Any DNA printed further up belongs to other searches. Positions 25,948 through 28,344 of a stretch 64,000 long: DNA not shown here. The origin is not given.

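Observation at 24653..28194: MttB paralog 1 translationally coupled to a TMADH/DgcA-family flavoprotein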

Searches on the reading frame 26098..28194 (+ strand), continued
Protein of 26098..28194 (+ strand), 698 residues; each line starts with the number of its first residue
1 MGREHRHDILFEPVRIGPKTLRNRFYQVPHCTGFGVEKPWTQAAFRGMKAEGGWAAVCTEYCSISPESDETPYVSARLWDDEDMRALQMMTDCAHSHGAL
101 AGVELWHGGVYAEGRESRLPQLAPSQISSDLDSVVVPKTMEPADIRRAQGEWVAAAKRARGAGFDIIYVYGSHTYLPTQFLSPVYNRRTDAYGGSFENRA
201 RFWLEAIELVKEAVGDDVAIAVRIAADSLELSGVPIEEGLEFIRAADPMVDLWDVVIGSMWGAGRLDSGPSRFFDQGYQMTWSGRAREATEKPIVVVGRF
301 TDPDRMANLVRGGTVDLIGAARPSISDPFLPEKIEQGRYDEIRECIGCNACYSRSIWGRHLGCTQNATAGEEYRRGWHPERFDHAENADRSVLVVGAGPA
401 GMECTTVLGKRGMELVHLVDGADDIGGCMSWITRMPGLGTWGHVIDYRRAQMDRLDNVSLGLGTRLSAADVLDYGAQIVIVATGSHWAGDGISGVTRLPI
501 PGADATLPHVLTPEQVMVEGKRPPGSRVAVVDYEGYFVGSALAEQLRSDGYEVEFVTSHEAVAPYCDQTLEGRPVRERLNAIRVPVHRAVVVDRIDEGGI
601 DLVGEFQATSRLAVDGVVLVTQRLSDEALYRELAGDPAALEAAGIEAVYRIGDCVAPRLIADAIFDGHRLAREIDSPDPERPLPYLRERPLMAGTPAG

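Call 14: find_homologous_proteins(query=window:26098-28194:+, max_evalue=1e-50)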
Query window:26098-28194:+ (698 aa): 7996 proteins with E <= 1e-50 among 8000 candidates; the best 120 are listed.
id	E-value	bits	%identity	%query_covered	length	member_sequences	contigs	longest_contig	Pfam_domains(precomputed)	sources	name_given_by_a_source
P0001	0.0e+0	1519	94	100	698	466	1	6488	PF00724.27,PF13450.13,PF07992.21,PF00070.34,PF22620.3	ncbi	ncbi:MAG: NAD(P)-binding protein [Gaiellales bacterium]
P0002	0.0e+0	1418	88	99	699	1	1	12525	PF00724.27,PF13450.13,PF07992.21,PF00070.34,PF22620.3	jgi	jgi:dimethylamine/trimethylamine dehydrogenase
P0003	0.0e+0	1414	87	100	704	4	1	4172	PF00724.27,PF13450.13,PF07992.21,PF00070.34,PF22620.3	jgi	jgi:dimethylamine/trimethylamine dehydrogenase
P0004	0.0e+0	1412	87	100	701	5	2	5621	PF00724.27,PF13450.13,PF07992.21,PF00070.34,PF22620.3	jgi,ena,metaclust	metaclust:\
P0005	0.0e+0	1407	87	99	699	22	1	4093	PF00724.27,PF13450.13,PF07992.21,PF00070.34,PF22620.3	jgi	jgi:dimethylamine/trimethylamine dehydrogenase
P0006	0.0e+0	1403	87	99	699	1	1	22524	PF00724.27,PF13450.13,PF07992.21,PF00070.34,PF22620.3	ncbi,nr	ncbi:MAG TPA: FAD-dependent oxidoreductase [Gaiellales bacterium]|nr:FAD-dependent oxidoreductase [G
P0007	0.0e+0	1397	87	99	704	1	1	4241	PF00724.27,PF13450.13,PF07992.21,PF00070.34,PF22620.3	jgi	jgi:dimethylamine/trimethylamine dehydrogenase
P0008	0.0e+0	1393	86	99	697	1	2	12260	PF00724.27,PF13450.13,PF07992.21,PF00070.34,PF22620.3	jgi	jgi:dimethylamine/trimethylamine dehydrogenase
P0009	0.0e+0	1393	86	100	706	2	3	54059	PF00724.27,PF07992.21,PF00070.34,PF22620.3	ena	-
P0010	0.0e+0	1393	86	100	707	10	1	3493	PF00724.27,PF13450.13,PF07992.21,PF00070.34,PF22620.3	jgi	-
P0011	0.0e+0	1392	86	99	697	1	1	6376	PF00724.27,PF13450.13,PF07992.21,PF00070.34,PF22620.3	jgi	jgi:dimethylamine/trimethylamine dehydrogenase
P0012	0.0e+0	1391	86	99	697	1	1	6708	PF00724.27,PF13450.13,PF07992.21,PF00070.34,PF22620.3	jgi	jgi:dimethylamine/trimethylamine dehydrogenase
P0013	0.0e+0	1390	86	99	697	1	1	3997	PF00724.27,PF13450.13,PF07992.21,PF00070.34,PF22620.3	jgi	jgi:dimethylamine/trimethylamine dehydrogenase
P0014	0.0e+0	1390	86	99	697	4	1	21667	PF00724.27,PF13450.13,PF07992.21,PF22620.3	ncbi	-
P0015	0.0e+0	1389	86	99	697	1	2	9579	PF00724.27,PF13450.13,PF07992.21,PF00070.34,PF22620.3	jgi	jgi:dimethylamine/trimethylamine dehydrogenase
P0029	0.0e+0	1376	86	99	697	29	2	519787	PF00724.27,PF13450.13,PF07992.21,PF00070.34,PF22620.3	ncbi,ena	-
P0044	0.0e+0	1320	82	99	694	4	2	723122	PF00724.27,PF13450.13,PF07992.21,PF00070.34,PF22620.3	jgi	jgi:dimethylamine/trimethylamine dehydrogenase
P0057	0.0e+0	1211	75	100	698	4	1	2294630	PF00724.27,PF13450.13,PF07992.21,PF00070.34,PF22620.3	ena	-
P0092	0.0e+0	1043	66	99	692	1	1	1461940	PF00724.27,PF13450.13,PF07992.21,PF00070.34,PF22620.3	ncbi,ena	-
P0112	0.0e+0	1016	64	100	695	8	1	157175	PF00724.27,PF13450.13,PF00890.31,PF07992.21,PF22620.3,PF12831.14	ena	-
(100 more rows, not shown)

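Call 15: find_encoding_contigs(protein=P0057, flank=10000, max_places=2)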
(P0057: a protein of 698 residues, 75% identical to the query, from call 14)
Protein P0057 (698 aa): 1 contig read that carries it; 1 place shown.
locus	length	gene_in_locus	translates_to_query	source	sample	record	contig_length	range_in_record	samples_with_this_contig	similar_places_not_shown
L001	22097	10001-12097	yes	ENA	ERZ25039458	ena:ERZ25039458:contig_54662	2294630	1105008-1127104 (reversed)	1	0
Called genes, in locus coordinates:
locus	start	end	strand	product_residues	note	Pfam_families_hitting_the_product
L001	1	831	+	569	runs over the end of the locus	PF02018:CBM_4_9 (weak), PF00041:fn3, PF04185:Phosphoesterase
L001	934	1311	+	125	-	-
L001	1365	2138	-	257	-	PF02811:PHP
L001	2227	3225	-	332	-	PF00672:HAMP, PF26769:HAMP_PhoQ (weak), PF00512:HisKA, PF02518:HATPase_c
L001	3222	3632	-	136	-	-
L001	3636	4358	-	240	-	PF00072:Response_reg, PF00486:Trans_reg_C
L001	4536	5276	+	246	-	-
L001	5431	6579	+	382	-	PF00089:Trypsin, PF13365:Trypsin_2, PF17820:PDZ_6 (faint), PF13180:PDZ_2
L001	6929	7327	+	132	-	PF00903:Glyoxalase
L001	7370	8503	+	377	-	PF00248:Aldo_ket_red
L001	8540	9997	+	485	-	PF06253:MTTB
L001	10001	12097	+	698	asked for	PF00724:Oxidored_FMN, PF07992:Pyr_redox_2 (weak), PF00070:Pyr_redox (faint), PF13450:NAD_binding_8 (weak), PF07992:Pyr_redox_2 (weak), PF22620:OYE-like_second_a-b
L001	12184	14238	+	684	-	PF03176:MMPL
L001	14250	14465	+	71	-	-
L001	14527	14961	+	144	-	PF00571:CBS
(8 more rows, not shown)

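Call 16: find_encoding_contigs(protein=P0092, flank=10000, max_places=2)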
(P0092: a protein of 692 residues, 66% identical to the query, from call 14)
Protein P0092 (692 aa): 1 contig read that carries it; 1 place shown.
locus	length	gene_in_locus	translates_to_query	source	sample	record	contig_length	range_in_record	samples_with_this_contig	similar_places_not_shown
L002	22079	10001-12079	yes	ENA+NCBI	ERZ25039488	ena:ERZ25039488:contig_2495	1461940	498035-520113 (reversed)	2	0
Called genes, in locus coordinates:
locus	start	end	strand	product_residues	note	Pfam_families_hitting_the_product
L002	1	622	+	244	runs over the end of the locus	PF00106:adh_short, PF08659:KR, PF13561:adh_short_C2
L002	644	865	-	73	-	PF04267:SoxD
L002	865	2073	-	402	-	PF01266:DAO, PF01946:Thi4 (faint)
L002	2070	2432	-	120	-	-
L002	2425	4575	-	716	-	PF13510:Fer2_4, PF07992:Pyr_redox_2 (faint), PF04324:Fer2_BFD, PF01571:GCV_T, PF08669:GCV_T_C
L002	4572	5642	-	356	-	PF05544:Pro_racemase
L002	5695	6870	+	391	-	PF01321:Creatinase_N, PF00557:Peptidase_M24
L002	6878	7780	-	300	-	PF01012:ETF, PF00766:ETF_alpha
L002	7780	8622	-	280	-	PF01012:ETF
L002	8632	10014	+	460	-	PF06253:MTTB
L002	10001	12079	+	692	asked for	PF00724:Oxidored_FMN, PF13450:NAD_binding_8 (faint), PF00070:Pyr_redox (faint), PF07992:Pyr_redox_2, PF22620:OYE-like_second_a-b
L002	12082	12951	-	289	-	PF00892:EamA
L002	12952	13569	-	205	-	PF01613:Flavin_Reduct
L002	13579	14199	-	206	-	PF02230:Abhydrolase_2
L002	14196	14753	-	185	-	PF03358:FMN_red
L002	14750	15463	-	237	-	PF00702:Hydrolase, PF13419:HAD_2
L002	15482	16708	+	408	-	PF01565:FAD_binding_4, PF04030:ALO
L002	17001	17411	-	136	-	-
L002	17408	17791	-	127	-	PF06339:Ectoine_synth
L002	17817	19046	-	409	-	PF00070:Pyr_redox (faint), PF00890:FAD_binding_2, PF01266:DAO (weak), PF01593:Amino_oxidase, PF01946:Thi4 (weak), PF07992:Pyr_redox_2 (weak), PF12831:FAD_oxidored (weak), PF13450:NAD_binding_8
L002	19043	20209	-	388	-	PF06181:Urate_ox_N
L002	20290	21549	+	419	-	-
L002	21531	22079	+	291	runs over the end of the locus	PF00384:Molybdopterin, PF01568:Molydop_binding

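Call 22: find_related_loci(query=A1, collection=genome_contigs, flank=8000)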
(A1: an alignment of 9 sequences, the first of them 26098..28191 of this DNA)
Query A1 (698 aa) in genome_contigs; peptide patterns used: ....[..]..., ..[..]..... (x = any residue, [..] = any of these).
599 stretches matched a pattern (row limit reached: there are more); 593 encode a relative of the query (tblastn E <= 1e-3); the best 80 are kept; 80 distinct loci.
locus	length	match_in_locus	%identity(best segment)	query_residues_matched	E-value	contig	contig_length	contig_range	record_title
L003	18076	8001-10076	75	1-692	0e+0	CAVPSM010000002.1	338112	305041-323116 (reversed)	MAG: uncultured Actinomycetes bacterium isolate MFD00031.bin.2.10 genome assembly, contig: contig_18233, whole genome sh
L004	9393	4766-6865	75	1-697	0e+0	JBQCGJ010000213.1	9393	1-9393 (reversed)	MAG: Gaiellales bacterium isolate bin260 k141_3553351, whole genome shotgun sequence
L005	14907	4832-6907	75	1-692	0e+0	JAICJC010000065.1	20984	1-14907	MAG: Thermoleophilia bacterium isolate GZL_FP_2_bin.148 k141_652535_length_20984_cov_31.1818, whole genome shotgun seque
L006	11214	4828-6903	74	3-694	0e+0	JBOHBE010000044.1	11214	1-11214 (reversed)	MAG: Gaiellales bacterium isolate TC-S_metawrap_bin.201 k127_2040704, whole genome shotgun sequence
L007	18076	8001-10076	74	3-694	0e+0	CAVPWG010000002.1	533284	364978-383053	MAG: uncultured Actinomycetes bacterium isolate MFD00392.bin.1.69 genome assembly, contig: contig_13145, whole genome sh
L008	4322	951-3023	63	1-692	0e+0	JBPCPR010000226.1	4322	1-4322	MAG: Gaiellaceae bacterium isolate TH_ant_mag_187 S1Ck127_9019373_flag_1_multi_6.0000_len_4322, whole genome shotgun seq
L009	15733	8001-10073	63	1-692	0e+0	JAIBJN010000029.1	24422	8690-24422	MAG: Actinomycetota bacterium isolate CR_Sed_300A_bin.97 scaffold_257, whole genome shotgun sequence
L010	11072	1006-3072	63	3-692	0e+0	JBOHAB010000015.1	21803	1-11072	MAG: Gaiellaceae bacterium isolate SD8048_metabat2.bin.6 NODE_213_length_21803_cov_1.895599, whole genome shotgun sequen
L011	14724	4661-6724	63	1-689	0e+0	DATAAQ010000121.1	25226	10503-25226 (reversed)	MAG TPA_asm: Gaiellaceae bacterium isolate SMAG_U6676 k141_4566829, whole genome shotgun sequence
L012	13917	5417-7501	62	1-696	0e+0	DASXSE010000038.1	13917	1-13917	MAG TPA_asm: Gaiellaceae bacterium isolate SMAG_U4658 k141_1310013, whole genome shotgun sequence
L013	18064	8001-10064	63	1-689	0e+0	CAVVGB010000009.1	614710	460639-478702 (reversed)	MAG: uncultured Actinomycetes bacterium isolate MFD02360.bin.2.59 genome assembly, contig: contig_8686, whole genome sho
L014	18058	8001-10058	64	6-693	0e+0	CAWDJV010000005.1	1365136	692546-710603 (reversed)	MAG: uncultured Actinomycetes bacterium isolate MFD04850.bin.1.280 genome assembly, contig: contig_43825, whole genome s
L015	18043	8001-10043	63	7-689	0e+0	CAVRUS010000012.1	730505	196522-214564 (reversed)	MAG: uncultured Actinomycetota bacterium isolate MFD02840.bin.1.376 genome assembly, contig: contig_7483, whole genome s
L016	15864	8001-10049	61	7-691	0e+0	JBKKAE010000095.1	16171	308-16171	MAG: Actinomycetota bacterium isolate swi_bin.288 S1Ck127_1326750_flag_1_multi_9.6329_len_16171, whole genome shotgun se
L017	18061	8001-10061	62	1-690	0e+0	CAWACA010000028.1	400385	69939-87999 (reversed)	MAG: uncultured Thermoleophilia bacterium isolate MFD05176.bin.2.235 genome assembly, contig: contig_91661, whole genome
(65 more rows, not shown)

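Call 24: search_dna_similar(query=window:26098-28191:+, collection=plasmids, mode=protein, max_rows=40, max_evalue=1e-50)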
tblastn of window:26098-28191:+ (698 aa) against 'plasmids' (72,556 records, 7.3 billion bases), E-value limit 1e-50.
Records with a match: 235; places in all: 247; records where one place covers at least 80% of the query: 227.
Best place of each record, by identity: <60% 235.
By first word of the organism name: Ralstonia 117; Sinorhizobium 52; Shinella 10; Leisingera 9; Paracoccus 6; Rhizobium 4; Paraburkholderia 3; Gemmobacter 2; Phyllobacterium 2; Sulfitobacter 2; and 24 more.
By predicted mobility (MOB-suite, as given by PLSDB): mobilizable 107; non-mobilizable 72; conjugative 56.
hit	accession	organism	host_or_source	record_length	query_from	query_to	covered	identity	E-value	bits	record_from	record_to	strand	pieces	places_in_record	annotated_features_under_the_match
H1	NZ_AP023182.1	Paraburkholderia sp. PGU19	Physopelta gutta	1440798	1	675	97%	52.7%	0e+0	662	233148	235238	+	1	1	record has no annotation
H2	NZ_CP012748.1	Paraburkholderia caribensis MBA4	soil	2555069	1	675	97%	52.7%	0e+0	661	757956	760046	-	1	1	none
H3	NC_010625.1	Paraburkholderia phymatum STM815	-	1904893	1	675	97%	52.6%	0e+0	659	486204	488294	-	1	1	record has no annotation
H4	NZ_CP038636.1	Cupriavidus oxalaticus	whole organism,sewage sludge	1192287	1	675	97%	52.1%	0e+0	647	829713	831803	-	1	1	none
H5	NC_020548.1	Azoarcus sp. KH32C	-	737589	1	675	97%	51.0%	0e+0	644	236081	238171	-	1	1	FAD-dependent oxidoreductase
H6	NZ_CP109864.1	Paracoccus aminovorans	bacteria,human fecal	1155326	1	675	97%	48.8%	0e+0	610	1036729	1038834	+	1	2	record has no annotation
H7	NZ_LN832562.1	Paracoccus aminovorans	-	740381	1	675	97%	48.7%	0e+0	608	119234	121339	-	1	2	FAD-dependent oxidoreductase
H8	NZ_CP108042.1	Rhodococcus sp. NBC_00297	-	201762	1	676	97%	48.5%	0e+0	592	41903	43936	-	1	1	FAD-dependent oxidoreductase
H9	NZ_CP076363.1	Gemmobacter fulvus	cell culture,Anabaena culture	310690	1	676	97%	46.5%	0e+0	617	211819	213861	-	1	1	FAD-dependent oxidoreductase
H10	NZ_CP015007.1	Aminobacter aminovorans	cell culture,soil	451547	1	676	92%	48.7%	4e-171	629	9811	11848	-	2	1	FAD-dependent oxidoreductase | hypothetical protein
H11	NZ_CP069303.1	Shinella sp. PSBB067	monoisolate,Minnesota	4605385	1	676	97%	45.5%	5e-175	562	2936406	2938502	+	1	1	none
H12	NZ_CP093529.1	Shinella zoogloeoides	-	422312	1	672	96%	45.1%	2e-151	493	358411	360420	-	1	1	NAD(P)-binding protein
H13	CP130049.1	Sinorhizobium meliloti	Medicago,Cell culture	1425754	1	672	96%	45.1%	5e-155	504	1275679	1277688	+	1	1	NAD(P)-binding protein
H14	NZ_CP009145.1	Sinorhizobium meliloti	Medicago orbicularis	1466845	1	672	96%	44.9%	6e-156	506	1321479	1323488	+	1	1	none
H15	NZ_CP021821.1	Sinorhizobium meliloti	Medicago truncatula,Single Cell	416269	1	672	96%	44.9%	5e-154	501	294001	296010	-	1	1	NAD(P)-binding protein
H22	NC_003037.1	Sinorhizobium meliloti 1021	-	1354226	1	672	96%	44.8%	6e-154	501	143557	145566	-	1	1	none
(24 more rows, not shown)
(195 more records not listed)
